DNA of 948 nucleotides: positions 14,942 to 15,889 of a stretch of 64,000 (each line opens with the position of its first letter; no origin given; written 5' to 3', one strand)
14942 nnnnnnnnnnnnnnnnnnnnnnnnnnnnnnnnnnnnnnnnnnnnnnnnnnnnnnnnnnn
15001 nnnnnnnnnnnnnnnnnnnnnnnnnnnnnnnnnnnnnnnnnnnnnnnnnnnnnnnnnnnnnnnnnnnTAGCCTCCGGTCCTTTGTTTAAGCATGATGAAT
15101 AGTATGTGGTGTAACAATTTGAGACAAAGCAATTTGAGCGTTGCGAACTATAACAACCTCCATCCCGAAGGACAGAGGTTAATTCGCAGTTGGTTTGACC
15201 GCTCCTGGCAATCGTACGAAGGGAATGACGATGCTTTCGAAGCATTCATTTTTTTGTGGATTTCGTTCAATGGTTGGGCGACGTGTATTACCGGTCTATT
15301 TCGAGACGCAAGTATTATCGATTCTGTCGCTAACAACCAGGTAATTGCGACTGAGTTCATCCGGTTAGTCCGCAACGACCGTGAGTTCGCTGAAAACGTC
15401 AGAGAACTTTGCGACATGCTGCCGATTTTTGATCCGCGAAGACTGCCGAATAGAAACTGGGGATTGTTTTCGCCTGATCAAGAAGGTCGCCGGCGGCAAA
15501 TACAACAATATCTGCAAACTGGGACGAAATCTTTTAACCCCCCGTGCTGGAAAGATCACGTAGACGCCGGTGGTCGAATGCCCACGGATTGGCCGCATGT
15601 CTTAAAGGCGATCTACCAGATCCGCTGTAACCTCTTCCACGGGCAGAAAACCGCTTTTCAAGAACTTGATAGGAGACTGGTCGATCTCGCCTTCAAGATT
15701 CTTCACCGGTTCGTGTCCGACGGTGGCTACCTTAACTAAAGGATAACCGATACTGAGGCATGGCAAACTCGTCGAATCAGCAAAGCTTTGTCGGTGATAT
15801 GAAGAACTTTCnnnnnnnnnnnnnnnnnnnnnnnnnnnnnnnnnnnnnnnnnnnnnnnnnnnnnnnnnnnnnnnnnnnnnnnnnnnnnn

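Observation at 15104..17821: HEPN plus Upf1-like SF1 helicase pair: a possible split nuclease-helicase defence module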

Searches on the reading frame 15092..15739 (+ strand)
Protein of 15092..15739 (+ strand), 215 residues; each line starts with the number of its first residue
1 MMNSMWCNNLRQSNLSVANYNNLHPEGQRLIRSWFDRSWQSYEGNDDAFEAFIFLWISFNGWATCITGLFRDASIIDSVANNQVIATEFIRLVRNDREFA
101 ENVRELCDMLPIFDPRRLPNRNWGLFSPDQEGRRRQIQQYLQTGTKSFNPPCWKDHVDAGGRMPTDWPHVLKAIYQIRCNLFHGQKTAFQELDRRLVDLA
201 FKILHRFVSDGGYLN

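Call 3: search_protein_families(library=pfam, proteins=[window:15092-15739:+], max_evalue=0.01)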
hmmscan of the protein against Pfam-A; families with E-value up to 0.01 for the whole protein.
window:15092-15739:+ (215 aa): 0 families

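Call 4: search_protein_families(library=padloc, proteins=[window:15092-15739:+], max_evalue=0.01)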
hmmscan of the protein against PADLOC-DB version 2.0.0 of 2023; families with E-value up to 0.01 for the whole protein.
window:15092-15739:+ (215 aa): 0 families

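Call 8: search_protein_families(library=ncbifam, proteins=[window:15092-15739:+], max_evalue=0.01)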
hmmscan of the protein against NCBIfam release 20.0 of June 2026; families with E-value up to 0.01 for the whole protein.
window:15092-15739:+ (215 aa): 0 families

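Call 9: search_protein_families(library=pfam, proteins=[window:15092-15739:+], max_evalue=10)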
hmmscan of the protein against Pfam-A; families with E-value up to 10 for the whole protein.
window:15092-15739:+ (215 aa): 0 families

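Call 10: find_homologous_proteins(query=window:15092-15739:+, max_evalue=0.001)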
Query window:15092-15739:+ (215 aa): 21 proteins with E <= 0.001 among 152 candidates.
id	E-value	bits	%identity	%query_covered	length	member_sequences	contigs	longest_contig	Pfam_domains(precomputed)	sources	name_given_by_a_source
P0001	7.5e-138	476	100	93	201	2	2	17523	-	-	-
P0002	3.7e-108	379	74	98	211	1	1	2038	-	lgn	-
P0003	1.2e-75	272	57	98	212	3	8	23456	-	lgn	-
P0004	6.5e-72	260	55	98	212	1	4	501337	-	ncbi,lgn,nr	ncbi:MAG: hypothetical protein KF756_10455 [Acidobacteria bacterium]|nr:hypothetical protein [Acidob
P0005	7.5e-59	217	48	91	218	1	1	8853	-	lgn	-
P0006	8.0e-59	217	51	98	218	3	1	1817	-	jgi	jgi:hypothetical protein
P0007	1.5e-57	213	47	100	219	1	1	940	-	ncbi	-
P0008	1.7e-52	197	47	94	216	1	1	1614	-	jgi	-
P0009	5.9e-42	162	39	93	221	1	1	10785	-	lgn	-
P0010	2.4e-25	108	42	64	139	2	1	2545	-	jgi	-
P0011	1.3e-16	79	31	84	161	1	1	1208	-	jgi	jgi:hypothetical protein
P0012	1.4e-15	76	31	86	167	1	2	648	-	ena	-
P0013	3.1e-15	75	31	73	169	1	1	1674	-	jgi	jgi:hypothetical protein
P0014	1.9e-14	72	28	84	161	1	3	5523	-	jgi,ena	-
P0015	4.2e-14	71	29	84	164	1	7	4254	-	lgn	-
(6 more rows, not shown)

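Call 11: find_encoding_contigs(protein=P0004, flank=8000, max_places=3)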
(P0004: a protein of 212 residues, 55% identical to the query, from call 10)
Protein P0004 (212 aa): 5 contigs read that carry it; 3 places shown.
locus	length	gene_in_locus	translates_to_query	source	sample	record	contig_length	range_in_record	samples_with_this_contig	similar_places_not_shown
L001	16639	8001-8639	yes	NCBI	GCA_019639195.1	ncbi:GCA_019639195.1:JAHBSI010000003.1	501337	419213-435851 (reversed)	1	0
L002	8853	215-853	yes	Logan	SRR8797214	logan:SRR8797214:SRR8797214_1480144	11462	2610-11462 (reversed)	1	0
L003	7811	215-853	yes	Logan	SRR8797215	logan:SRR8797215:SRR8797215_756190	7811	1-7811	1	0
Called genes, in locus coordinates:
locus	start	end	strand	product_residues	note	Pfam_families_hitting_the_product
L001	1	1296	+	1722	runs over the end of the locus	PF00270:DEAD, PF04851:ResIII, PF00271:Helicase_C, PF09369:MZB (faint)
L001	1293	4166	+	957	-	PF00176:SNF2-rel_dom, PF00270:DEAD, PF04851:ResIII, PF00271:Helicase_C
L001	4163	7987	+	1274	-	PF07669:Eco57I, PF20473:MmeI_Mtase, PF20466:MmeI_TRD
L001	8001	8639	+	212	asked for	-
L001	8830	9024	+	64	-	-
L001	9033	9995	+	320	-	-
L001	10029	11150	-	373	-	PF04326:SLFN_AlbA_2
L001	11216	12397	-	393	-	PF18165:pP_pnuc_1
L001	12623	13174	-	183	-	-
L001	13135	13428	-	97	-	PF13031:DUF3892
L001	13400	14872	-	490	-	PF00899:ThiF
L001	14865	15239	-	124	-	PF14462:Prok-E2_E (weak)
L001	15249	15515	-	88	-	-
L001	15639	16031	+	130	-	PF12844:HTH_19, PF13560:HTH_31, PF01381:HTH_3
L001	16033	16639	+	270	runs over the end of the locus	-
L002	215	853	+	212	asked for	-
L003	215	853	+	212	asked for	-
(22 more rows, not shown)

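Call 12: find_encoding_contigs(protein=P0003, flank=8000, max_places=4)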
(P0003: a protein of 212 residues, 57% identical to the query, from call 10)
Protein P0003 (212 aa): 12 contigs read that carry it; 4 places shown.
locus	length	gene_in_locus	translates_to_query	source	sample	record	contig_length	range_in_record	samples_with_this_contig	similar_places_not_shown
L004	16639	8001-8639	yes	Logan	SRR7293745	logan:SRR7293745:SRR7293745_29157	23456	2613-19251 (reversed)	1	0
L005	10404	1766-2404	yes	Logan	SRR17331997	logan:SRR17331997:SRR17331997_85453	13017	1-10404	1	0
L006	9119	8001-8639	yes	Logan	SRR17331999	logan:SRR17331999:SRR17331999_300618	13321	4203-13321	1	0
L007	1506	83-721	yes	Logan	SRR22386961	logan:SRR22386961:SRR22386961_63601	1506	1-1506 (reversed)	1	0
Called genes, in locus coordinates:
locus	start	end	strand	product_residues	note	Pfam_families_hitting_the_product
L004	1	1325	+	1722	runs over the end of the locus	PF00270:DEAD, PF04851:ResIII, PF00271:Helicase_C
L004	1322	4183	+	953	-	PF00176:SNF2-rel_dom, PF00270:DEAD, PF04851:ResIII, PF00271:Helicase_C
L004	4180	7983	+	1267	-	PF02384:N6_Mtase (faint), PF07669:Eco57I, PF20473:MmeI_Mtase, PF20466:MmeI_TRD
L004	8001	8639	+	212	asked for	-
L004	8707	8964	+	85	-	-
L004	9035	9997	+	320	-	-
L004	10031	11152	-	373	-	PF04326:SLFN_AlbA_2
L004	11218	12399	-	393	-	PF18165:pP_pnuc_1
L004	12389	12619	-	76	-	-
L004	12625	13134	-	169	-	-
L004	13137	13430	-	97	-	PF13031:DUF3892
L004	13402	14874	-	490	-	PF00899:ThiF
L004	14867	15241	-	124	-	PF14462:Prok-E2_E (weak)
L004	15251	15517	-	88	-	-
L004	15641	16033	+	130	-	PF12844:HTH_19, PF13560:HTH_31, PF01381:HTH_3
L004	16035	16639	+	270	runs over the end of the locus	-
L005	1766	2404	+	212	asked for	-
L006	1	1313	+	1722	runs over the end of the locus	PF00270:DEAD, PF04851:ResIII, PF00271:Helicase_C, PF09369:MZB (faint)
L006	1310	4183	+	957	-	PF00176:SNF2-rel_dom, PF00270:DEAD, PF04851:ResIII, PF00271:Helicase_C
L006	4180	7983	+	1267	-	PF02384:N6_Mtase (faint), PF07669:Eco57I, PF20473:MmeI_Mtase, PF20466:MmeI_TRD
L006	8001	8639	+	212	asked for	-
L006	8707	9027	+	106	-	-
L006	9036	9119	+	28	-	?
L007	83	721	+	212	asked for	-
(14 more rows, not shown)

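Call 14: find_encoding_contigs(protein=P0001, flank=10000, max_places=3)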
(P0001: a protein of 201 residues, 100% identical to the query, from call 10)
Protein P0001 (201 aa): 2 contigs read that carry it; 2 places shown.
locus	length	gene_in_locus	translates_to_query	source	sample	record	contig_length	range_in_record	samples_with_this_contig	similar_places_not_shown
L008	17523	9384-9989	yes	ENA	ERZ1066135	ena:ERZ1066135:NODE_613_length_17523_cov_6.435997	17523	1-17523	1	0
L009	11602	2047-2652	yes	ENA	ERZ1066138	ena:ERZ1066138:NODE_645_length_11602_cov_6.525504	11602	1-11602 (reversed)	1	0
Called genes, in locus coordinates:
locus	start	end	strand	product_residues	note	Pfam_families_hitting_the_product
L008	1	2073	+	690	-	?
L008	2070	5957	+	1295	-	PF07669:Eco57I, PF20473:MmeI_Mtase (weak), PF20466:MmeI_TRD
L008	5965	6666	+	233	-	-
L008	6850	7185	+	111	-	-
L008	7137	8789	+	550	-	PF00383:dCMP_cyt_deam_1, PF14437:MafB19-deam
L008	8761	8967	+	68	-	-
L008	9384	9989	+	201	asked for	-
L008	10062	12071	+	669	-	PF13086:AAA_11, PF01443:Viral_helicase1 (faint), PF13245:AAA_19, PF13604:AAA_30 (faint), PF13087:AAA_12, PF13538:UvrD_C_2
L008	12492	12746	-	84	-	PF13560:HTH_31, PF12844:HTH_19, PF01381:HTH_3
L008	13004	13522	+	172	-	-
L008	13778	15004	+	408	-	PF06941:NT5C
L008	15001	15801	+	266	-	PF00300:His_Phos_1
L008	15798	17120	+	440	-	PF04377:ATE_C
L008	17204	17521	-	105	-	?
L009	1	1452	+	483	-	?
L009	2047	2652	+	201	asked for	-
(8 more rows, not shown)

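Call 15: find_encoding_contigs(protein=P0009, flank=10000, max_places=3)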
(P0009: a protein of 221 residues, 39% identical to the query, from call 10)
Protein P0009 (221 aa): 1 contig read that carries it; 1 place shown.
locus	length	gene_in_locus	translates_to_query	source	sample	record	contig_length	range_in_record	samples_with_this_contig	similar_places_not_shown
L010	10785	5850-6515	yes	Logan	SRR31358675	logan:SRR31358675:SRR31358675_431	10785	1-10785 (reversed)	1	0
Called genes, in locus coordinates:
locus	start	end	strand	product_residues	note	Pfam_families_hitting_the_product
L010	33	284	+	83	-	PF24698:DUF7662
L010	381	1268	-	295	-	-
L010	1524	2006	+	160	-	PF11188:DUF2975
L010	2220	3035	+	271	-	PF01255:Prenyltransf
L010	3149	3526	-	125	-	-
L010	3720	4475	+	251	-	PF08378:NERD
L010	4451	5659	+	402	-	PF00580:UvrD-helicase (faint), PF04851:ResIII (weak), PF13245:AAA_19, PF13361:UvrD_C, PF13538:UvrD_C_2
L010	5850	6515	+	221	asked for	-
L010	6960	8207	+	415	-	PF13643:DUF4145 (weak), PF08238:Sel1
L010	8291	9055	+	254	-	-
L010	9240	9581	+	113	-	-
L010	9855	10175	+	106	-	PF03551:PadR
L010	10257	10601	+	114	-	PF06304:DUF1048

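Call 22: find_encoding_contigs(protein=P0005, flank=8000, max_places=2)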
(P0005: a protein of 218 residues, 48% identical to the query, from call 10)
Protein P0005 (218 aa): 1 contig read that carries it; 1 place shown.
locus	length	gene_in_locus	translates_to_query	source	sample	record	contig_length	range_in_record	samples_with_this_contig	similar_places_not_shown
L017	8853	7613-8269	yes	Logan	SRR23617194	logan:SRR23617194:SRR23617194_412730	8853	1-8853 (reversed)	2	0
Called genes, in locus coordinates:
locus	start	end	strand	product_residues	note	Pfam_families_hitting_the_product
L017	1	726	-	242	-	?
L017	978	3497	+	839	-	PF01555:N6_N4_Mtase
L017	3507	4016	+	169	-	-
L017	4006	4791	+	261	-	PF08861:DUF1828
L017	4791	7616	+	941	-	PF04851:ResIII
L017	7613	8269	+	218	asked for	-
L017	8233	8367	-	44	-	-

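Call 25: search_solved_structures(query=A1, max_evalue=10, show_alignments=2)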
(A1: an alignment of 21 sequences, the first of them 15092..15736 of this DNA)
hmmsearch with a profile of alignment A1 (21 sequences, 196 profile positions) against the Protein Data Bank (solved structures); distinct sequences matched with E-value up to 10: 2.
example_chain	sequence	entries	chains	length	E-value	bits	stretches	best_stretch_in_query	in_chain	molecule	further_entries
8gl3_A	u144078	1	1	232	0.17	15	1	53-126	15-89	pRLB-519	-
9i38_A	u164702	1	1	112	0.43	13.7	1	55-152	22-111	m4D2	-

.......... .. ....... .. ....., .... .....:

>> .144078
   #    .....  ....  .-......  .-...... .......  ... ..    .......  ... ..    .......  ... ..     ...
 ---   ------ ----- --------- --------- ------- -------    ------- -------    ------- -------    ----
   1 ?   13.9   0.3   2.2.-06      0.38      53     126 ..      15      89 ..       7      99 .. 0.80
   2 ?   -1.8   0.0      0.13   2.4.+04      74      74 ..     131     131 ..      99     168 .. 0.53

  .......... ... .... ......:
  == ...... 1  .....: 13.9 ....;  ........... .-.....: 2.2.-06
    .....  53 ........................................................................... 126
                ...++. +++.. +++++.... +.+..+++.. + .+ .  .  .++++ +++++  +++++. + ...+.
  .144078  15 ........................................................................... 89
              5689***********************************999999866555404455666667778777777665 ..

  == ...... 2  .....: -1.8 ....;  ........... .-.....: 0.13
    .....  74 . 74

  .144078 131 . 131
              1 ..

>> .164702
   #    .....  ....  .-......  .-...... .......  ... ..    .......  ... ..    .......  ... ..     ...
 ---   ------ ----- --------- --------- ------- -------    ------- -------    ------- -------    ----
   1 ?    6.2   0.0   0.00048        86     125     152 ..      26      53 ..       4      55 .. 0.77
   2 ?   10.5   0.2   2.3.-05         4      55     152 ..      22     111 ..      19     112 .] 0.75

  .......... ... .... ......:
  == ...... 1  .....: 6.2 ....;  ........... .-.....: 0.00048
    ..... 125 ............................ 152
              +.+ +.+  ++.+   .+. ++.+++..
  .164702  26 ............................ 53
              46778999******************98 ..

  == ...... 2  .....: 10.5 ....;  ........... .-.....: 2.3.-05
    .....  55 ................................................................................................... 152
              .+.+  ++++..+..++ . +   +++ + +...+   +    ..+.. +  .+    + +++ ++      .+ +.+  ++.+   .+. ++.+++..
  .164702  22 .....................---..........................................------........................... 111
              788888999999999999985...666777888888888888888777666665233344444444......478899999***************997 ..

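Call 32: predict_structure(alignment_id=A1)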
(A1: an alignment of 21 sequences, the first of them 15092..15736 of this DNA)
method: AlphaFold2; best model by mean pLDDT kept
length: 215 residues; sequences in the alignment: 21
mean_pLDDT: 87.1   pTM: 0.86
mean pLDDT of the five models: 87.1, 87.0, 81.5, 78.8, 78.4
residues with pLDDT >= 90: 131; 70-90: 57; 50-70: 21; < 50: 6
segments of 3 or more residues with pLDDT < 50: 1-5
pLDDT, mean of each block of 10 residues (from residue 1): 53 84 91 97 91 97 93 95 96 97 94 82 59 82 88 90 94 94 65 89 97 89
secondary structure, 60 per line:
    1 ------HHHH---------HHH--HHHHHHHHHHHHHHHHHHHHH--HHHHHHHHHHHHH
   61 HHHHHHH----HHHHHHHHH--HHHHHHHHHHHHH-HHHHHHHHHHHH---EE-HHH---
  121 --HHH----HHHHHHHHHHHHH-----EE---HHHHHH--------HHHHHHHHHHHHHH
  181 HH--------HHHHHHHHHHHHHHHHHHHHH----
elements in order: H7-10 H25-45 H48-67 H72-80 H83-95 H97-108 H130-142 H153-158 H167-182 H191-211

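Call 35: fold_search(model_id=the predicted structure, library=pdb)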
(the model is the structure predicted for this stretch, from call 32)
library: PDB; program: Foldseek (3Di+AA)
matches with E <= 10: 97; with E <= 0.001: 0
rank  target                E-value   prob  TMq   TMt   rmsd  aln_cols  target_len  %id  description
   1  7m33_D                1.4e+00  0.06  0.17  0.08  24.7       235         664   10  The structure of Bacillus subtilis BmrCD in the inward-facing conformation bound to Hoechst-33342 and ATP (released 2022-01-05)
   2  3msv_B                3.4e+00  0.06  0.19  0.13  15.9       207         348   11  The hypoxic regulator of sterol synthesis Nro1 is a nuclear import adaptor (released 2011-04-20)
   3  8fit_A                3.6e+00  0.06  0.20  0.19  14.3       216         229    8  Multi-state design of two-state switchable hinge proteins (released 2023-08-16)
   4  6ek4_B                3.6e+00  0.02  0.12  0.09  32.5       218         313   12  PaxB from Photorhabdus luminescens (released 2018-05-16)
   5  8i3f_A                3.8e+00  0.05  0.17  0.19  16.8       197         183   11  Crystal structure of Rco1-Eaf3 with peptide of histone H3 N-terminal (released 2023-05-31)
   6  6hxj_D                4.0e+00  0.02  0.13  0.07  18.1       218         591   13  Structure of ATP citrate lyase from Chlorobium limicola in complex with citrate and coenzyme A. (released 2019-04-10)
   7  9hny_DF               4.8e+00  0.02  0.14  0.08  17.4       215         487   11  Mitoribosomal small subunit in complex with Mettl15 and Mettl17 (released 2025-03-26)
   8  6zfg_B                5.0e+00  0.02  0.14  0.13  18.5       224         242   12  14-3-3 zeta chimera with 18E6 and fusicoccin (released 2021-02-17)
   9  5och_E                5.0e+00  0.02  0.16  0.08  23.7       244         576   11  The crystal structure of human ABCB8 in an outward-facing state (released 2018-07-25)
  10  2b05_E                5.0e+00  0.02  0.13  0.13  18.6       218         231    9  Crystal Structure of 14-3-3 gamma in complex with a phosphoserine peptide (released 2005-10-11)
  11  5z68_B                5.0e+00  0.01  0.12  0.08  17.4       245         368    7  Structure of the recombination mediator protein RecF-ATP in RecFOR pathway (released 2018-04-18)
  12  5iqp_B                5.3e+00  0.03  0.18  0.17  17.8       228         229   10  14-3-3 PROTEIN TAU ISOFORM (released 2016-03-23)
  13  1ywt_A                5.3e+00  0.02  0.15  0.14  17.6       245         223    9  Crystal structure of the human sigma isoform of 14-3-3 in complex with a mode-1 phosphopeptide (released 2005-03-01)
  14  6yr5_C                5.3e+00  0.02  0.13  0.13  18.5       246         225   10  14-3-3 sigma in complex with hDMX-367 peptide (released 2021-11-03)
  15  8rez_A                5.3e+00  0.01  0.13  0.06  23.0       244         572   15  BmrA E504-apo (released 2025-01-01)
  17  2gsc_D                5.8e+00  0.04  0.18  0.25   9.0       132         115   17  Crystal Structure of the Conserved Hypothetical Cytosolic Protein Xcc0516 from Xanthomonas campestris (released 2006-10-03)
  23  6tug_F                6.1e+00  0.03  0.19  0.13  14.4       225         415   12  Enterococcus italicus Csm6 bound to cyclic hexa-2'-fluoro-hexa-dAMP (released 2020-02-26)
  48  2gsc_B                7.8e+00  0.04  0.17  0.24  12.0       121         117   16  Crystal Structure of the Conserved Hypothetical Cytosolic Protein Xcc0516 from Xanthomonas campestris (released 2006-10-03)
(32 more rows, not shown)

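Call 41: find_related_loci(query=A1, collection=metagenome_contigs, flank=10000)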
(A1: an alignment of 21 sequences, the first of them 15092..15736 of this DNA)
Query A1 (215 aa) in metagenome_contigs; peptide patterns used: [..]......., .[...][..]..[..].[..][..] (x = any residue, [..] = any of these).
599 stretches matched a pattern (row limit reached: there are more); 375 encode a relative of the query (tblastn E <= 1e-3); the best 80 are kept; 80 distinct loci.
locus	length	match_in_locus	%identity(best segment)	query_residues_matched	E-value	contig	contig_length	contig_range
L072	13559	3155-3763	43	8-210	1e-54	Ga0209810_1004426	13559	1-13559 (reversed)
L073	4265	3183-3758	44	13-204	4e-53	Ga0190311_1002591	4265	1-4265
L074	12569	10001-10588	43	19-214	1e-52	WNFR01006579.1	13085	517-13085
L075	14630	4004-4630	41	9-215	1e-52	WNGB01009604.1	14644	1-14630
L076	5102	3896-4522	41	9-215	1e-52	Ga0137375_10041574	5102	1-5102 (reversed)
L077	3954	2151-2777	40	9-215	4e-51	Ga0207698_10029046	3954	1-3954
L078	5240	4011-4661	42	3-214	6e-51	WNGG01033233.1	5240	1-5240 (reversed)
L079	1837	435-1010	44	13-204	6e-52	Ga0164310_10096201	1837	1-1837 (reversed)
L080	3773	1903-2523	41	8-214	2e-50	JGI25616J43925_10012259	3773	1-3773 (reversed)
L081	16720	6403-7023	41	8-214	2e-50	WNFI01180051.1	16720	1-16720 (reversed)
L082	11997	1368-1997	39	8-215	4e-49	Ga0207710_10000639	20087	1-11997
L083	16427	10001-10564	41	15-204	2e-48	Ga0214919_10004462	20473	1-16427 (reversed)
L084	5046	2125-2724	39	13-214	2e-48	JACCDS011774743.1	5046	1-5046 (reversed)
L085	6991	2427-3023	38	14-214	2e-48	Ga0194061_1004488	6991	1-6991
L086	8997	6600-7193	39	15-214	8e-48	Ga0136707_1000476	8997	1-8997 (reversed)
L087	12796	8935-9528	40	15-214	2e-47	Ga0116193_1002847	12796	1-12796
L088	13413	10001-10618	39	9-215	6e-47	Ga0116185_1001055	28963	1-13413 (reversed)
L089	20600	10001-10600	39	8-207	4e-47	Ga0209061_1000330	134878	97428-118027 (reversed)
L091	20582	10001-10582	37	12-207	2e-46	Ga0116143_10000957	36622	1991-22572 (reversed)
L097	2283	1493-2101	35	13-215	4e-44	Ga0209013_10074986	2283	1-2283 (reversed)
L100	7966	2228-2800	37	14-207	6e-43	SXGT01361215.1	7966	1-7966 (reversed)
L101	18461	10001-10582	37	11-207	1e-42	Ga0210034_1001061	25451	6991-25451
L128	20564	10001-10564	36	20-207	1e-35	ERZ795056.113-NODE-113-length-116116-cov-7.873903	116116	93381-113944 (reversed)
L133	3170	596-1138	34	20-204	2e-34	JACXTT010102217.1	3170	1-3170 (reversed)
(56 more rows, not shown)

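Call 42: search_protein_representatives(alignment_id=A1)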
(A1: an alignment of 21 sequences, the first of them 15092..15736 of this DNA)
Query: 21 sequences, 196 profile positions. Proteins with E-value up to 0.001 (for the whole library): 1882; up to 1e-10: 716; up to 1e-30: 172. The best 150 are listed.
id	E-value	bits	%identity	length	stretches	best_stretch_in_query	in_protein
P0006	1.6e-74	266.4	-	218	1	1-196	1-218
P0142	7.3e-61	221.8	-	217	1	2-191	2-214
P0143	1.5e-59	217.6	-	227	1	7-193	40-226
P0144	1.9e-57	210.7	-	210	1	6-189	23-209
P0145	2.0e-56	207.3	-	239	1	6-193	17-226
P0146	2.7e-56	206.9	-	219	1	7-192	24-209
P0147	9.2e-56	205.2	-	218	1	6-194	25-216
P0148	2.4e-55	203.8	-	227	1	5-192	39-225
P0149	3.6e-55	203.3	-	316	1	6-190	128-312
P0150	1.1e-54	201.6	-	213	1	7-191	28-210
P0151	1.1e-53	198.5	-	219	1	7-190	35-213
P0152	1.1e-53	198.4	-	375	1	6-191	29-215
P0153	1.4e-53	198.1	-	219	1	6-194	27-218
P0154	1.1e-52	195.2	-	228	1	7-193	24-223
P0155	1.5e-52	194.7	-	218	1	5-194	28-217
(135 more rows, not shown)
